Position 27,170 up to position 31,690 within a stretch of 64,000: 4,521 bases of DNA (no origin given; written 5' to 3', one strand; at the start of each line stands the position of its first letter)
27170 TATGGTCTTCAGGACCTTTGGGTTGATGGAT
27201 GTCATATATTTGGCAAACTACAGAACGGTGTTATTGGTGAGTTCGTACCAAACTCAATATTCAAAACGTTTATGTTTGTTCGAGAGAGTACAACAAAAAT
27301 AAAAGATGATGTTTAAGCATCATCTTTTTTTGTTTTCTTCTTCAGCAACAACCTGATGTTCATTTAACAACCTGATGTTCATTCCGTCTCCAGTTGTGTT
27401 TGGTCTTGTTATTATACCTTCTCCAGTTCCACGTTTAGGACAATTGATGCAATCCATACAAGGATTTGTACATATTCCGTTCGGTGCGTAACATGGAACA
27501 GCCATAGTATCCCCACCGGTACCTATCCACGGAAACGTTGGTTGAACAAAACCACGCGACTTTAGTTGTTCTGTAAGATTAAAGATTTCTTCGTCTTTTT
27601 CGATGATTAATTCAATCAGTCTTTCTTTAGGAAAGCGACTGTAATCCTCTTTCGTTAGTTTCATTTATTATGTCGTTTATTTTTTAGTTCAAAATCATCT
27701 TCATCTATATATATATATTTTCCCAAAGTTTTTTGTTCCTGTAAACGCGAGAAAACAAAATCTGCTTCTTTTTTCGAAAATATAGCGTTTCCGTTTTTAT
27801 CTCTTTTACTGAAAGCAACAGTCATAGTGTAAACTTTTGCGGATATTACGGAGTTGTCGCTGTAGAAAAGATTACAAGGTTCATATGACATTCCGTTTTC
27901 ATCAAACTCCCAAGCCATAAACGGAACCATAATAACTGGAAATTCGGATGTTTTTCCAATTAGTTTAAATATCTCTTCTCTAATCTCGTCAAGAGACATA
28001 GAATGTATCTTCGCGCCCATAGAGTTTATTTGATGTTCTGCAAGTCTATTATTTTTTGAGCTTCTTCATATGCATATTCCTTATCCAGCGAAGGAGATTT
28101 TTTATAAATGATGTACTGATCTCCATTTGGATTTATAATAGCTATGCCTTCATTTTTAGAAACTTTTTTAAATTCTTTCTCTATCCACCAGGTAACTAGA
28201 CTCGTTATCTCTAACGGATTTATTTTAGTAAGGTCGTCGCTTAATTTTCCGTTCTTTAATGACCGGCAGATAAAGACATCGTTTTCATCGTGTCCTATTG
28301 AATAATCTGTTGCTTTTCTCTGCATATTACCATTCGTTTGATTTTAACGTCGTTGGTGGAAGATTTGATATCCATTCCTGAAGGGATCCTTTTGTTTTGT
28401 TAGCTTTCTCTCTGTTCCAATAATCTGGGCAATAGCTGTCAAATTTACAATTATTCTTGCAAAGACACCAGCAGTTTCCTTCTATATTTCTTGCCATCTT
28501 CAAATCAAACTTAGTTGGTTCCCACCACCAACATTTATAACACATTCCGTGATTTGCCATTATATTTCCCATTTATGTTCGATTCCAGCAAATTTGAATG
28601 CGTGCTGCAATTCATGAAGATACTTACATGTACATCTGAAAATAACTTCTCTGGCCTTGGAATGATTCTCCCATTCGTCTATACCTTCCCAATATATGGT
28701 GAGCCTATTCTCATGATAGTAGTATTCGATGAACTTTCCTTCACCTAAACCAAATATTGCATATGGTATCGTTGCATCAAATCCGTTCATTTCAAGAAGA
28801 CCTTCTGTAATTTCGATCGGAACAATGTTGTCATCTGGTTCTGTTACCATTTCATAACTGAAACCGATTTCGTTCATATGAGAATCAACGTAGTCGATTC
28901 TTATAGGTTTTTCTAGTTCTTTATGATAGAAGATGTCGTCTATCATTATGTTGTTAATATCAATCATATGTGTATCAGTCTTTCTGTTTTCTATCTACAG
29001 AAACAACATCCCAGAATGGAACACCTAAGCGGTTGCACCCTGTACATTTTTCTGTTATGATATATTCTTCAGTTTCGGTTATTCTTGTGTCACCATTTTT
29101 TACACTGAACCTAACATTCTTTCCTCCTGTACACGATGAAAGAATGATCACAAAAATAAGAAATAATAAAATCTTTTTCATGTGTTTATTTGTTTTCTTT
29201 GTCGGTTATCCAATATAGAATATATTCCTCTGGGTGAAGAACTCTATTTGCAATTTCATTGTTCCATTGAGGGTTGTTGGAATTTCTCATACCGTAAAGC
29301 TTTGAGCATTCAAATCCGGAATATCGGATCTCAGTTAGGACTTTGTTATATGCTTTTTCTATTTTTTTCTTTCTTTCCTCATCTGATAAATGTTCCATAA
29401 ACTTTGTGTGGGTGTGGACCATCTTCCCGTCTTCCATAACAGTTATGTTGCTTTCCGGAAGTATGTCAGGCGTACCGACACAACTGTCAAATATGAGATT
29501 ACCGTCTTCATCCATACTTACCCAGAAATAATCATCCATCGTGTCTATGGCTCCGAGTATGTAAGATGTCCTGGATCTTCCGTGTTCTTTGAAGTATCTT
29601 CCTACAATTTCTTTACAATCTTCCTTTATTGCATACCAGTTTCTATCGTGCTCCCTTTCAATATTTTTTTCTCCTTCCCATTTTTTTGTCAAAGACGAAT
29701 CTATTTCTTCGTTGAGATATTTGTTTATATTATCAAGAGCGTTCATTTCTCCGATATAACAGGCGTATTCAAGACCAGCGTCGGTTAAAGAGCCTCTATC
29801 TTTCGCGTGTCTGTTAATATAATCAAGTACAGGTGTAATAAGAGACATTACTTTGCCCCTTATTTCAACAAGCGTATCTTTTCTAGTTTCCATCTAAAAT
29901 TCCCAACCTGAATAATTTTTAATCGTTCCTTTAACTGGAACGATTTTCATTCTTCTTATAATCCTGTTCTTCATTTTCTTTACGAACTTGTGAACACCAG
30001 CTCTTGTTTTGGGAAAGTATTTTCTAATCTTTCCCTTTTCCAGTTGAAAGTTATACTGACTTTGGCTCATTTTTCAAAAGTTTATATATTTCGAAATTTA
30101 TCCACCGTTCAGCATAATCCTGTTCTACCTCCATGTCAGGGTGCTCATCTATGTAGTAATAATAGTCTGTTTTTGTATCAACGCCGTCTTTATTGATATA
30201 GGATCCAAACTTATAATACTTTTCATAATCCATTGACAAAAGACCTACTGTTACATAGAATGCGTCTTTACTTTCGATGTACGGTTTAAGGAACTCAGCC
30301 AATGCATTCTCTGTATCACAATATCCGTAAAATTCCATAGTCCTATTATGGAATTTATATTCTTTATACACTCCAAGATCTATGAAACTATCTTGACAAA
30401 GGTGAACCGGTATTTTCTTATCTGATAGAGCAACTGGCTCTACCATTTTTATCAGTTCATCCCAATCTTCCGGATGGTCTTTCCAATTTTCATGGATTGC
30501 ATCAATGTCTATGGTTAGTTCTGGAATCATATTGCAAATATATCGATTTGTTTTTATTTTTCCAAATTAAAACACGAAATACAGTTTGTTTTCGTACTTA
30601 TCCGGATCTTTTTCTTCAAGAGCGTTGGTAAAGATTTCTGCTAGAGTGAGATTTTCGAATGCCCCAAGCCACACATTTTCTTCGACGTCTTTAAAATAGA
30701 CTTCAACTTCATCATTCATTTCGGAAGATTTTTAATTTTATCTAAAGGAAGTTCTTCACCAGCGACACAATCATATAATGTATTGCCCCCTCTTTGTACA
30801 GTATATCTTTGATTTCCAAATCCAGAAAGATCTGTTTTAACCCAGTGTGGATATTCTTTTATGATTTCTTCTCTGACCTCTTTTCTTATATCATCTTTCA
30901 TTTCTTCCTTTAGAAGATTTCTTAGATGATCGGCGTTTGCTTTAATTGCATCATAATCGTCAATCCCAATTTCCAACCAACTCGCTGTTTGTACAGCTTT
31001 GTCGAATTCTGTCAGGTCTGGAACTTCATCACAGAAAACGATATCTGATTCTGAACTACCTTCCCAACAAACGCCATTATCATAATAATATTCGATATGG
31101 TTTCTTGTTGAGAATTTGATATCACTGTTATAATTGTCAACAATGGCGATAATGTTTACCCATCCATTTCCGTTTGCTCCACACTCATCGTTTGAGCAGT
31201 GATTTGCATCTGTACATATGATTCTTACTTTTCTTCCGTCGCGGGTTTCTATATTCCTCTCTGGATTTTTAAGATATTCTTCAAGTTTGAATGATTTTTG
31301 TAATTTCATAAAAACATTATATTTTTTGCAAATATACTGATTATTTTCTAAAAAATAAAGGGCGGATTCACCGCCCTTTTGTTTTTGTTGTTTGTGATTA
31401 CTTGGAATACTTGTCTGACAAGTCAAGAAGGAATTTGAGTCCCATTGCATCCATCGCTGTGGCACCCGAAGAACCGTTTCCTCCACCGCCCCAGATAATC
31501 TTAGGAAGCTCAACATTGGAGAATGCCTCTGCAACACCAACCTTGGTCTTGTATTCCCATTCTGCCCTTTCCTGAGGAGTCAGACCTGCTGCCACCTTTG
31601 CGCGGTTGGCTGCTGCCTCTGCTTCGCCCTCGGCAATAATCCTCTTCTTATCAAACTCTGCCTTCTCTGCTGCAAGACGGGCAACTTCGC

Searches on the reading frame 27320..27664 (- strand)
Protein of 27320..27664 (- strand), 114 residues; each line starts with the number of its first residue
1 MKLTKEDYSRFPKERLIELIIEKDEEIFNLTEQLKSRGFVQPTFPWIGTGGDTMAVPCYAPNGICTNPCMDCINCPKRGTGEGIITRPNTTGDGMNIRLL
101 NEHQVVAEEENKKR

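Call 52: search_protein_families(library=pfam, proteins=[window:27320-27664:-], max_evalue=0.1)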
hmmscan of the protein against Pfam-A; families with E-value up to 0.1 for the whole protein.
window:27320-27664:- (114 aa): 1 family
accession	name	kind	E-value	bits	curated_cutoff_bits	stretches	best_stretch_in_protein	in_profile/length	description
PF21928.1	XLF_CC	-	0.07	13.5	27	0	14-38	25-49/53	XLF protein coiled-coil region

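Call 53: search_protein_families(library=phrogs, proteins=[window:27320-27664:-], max_evalue=0.01)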
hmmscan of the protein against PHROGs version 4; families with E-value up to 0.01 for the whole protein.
window:27320-27664:- (114 aa): 0 families

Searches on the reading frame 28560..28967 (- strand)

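Call 52: search_protein_families(library=pfam, proteins=[window:28560-28967:-], max_evalue=0.1)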
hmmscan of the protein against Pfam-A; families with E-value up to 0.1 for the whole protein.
window:28560-28967:- (135 aa): 0 families

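Call 53: search_protein_families(library=phrogs, proteins=[window:28560-28967:-], max_evalue=0.01)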
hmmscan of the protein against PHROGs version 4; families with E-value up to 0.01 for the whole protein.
window:28560-28967:- (135 aa): 1 family
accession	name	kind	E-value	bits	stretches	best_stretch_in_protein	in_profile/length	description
phrog_10066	-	unknown function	1.2e-05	26.6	1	2-124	1-124/136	-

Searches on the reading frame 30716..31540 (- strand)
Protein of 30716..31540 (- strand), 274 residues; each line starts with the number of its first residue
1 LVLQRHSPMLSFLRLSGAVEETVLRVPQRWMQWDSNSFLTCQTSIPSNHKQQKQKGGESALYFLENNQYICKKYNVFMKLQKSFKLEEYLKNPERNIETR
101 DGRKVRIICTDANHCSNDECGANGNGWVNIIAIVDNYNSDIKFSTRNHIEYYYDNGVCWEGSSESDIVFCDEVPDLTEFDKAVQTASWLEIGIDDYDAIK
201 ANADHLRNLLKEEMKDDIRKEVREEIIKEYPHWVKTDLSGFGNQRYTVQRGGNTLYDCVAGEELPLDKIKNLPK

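Call 80: search_protein_families(library=phrogs, proteins=[window:30716-31540:-], max_evalue=0.001)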
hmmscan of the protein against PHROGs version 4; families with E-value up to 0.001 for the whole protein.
window:30716-31540:- (274 aa): 1 family
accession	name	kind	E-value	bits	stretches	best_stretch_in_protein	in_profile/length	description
phrog_4466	-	unknown function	0.00029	21.6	1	98-115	8-25/70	-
